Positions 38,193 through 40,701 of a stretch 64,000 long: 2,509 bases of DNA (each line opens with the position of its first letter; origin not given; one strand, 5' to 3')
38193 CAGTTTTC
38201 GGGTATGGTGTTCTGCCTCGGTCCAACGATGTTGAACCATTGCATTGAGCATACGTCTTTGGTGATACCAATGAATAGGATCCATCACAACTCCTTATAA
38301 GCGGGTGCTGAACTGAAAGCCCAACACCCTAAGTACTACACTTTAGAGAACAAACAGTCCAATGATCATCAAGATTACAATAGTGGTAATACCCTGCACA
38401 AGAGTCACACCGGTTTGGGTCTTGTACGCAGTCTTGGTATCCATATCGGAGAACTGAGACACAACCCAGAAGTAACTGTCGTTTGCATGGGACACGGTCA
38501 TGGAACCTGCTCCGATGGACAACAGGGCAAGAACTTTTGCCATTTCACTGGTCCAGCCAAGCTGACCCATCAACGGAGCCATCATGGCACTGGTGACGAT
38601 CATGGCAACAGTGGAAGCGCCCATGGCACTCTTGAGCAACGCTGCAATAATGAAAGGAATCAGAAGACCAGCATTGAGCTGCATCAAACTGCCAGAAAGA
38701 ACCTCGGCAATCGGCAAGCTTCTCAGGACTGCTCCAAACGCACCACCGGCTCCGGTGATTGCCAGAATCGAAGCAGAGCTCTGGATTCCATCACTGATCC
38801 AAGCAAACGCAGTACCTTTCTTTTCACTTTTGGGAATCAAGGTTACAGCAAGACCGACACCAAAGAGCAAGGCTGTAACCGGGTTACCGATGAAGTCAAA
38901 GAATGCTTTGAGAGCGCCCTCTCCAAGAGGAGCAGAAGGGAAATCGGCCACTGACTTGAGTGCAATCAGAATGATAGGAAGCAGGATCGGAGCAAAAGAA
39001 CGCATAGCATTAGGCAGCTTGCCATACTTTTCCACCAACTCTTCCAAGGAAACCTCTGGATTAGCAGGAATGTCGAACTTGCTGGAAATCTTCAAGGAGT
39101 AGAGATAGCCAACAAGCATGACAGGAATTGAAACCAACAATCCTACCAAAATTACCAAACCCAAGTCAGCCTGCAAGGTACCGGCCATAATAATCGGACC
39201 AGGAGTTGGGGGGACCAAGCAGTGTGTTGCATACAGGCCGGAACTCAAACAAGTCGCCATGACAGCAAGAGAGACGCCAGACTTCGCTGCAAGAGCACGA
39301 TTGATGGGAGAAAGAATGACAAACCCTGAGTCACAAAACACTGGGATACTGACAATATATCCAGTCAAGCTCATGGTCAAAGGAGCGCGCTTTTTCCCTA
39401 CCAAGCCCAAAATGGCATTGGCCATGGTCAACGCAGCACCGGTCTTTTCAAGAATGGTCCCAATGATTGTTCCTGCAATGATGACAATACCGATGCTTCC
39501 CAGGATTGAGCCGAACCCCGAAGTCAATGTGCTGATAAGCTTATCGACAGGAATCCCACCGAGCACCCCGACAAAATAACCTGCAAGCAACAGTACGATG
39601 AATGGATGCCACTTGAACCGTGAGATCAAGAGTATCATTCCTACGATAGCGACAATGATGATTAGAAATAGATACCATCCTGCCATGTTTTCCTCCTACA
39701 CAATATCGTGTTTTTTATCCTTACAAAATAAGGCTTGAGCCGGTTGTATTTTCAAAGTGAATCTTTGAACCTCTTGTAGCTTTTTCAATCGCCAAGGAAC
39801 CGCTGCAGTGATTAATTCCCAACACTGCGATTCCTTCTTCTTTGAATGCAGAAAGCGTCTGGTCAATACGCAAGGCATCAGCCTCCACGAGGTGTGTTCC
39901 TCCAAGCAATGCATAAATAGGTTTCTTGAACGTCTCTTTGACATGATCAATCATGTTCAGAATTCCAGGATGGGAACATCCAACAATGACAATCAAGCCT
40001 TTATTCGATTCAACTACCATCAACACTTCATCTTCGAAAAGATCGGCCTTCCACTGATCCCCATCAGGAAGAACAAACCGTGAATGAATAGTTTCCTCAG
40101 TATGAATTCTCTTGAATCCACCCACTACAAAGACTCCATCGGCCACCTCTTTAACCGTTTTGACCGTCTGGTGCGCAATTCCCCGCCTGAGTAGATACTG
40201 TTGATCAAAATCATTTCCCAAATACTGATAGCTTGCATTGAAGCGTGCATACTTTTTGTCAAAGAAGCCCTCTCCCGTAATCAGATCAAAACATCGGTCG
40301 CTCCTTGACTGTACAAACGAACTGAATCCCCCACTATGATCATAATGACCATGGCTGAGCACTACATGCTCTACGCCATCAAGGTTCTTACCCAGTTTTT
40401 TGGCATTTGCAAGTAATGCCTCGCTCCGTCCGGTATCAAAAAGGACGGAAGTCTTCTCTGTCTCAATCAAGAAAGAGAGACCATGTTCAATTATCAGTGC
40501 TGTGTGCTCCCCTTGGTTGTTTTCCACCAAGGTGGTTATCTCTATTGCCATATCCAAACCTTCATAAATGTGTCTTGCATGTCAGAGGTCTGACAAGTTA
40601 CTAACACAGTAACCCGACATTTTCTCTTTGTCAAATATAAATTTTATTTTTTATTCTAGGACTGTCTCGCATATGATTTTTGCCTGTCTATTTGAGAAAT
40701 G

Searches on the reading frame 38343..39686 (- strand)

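Call 8: search_protein_families(library=pfam, proteins=[window:38343-39686:-])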
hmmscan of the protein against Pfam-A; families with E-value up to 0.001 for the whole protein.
window:38343-39686:- (447 aa): 3 families
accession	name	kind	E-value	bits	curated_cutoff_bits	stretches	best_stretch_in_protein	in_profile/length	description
PF02447.22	GntP_permease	-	3e-96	323.3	22.5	1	7-443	3-438/440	GntP family permease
PF03600.22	CitMHS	-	4.6e-10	39.6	31.9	1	10-247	12-223/336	Citrate transporter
PF03553.21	Na_H_antiporter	-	2.8e-08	33.8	23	1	272-443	126-302/303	Na+/H+ antiporter family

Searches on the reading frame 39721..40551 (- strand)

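Call 29: search_protein_families(library=pfam, proteins=[window:39721-40551:-])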
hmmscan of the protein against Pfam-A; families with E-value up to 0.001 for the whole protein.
window:39721-40551:- (276 aa): 2 families
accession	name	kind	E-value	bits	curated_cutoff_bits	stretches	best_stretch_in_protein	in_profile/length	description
PF00753.33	Lactamase_B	-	2.8e-13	50.7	22.7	1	24-162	6-140/196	Metallo-beta-lactamase superfamily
PF12706.13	Lactamase_B_2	-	3.6e-06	27.2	27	1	35-91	2-61/200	Beta-lactamase superfamily domain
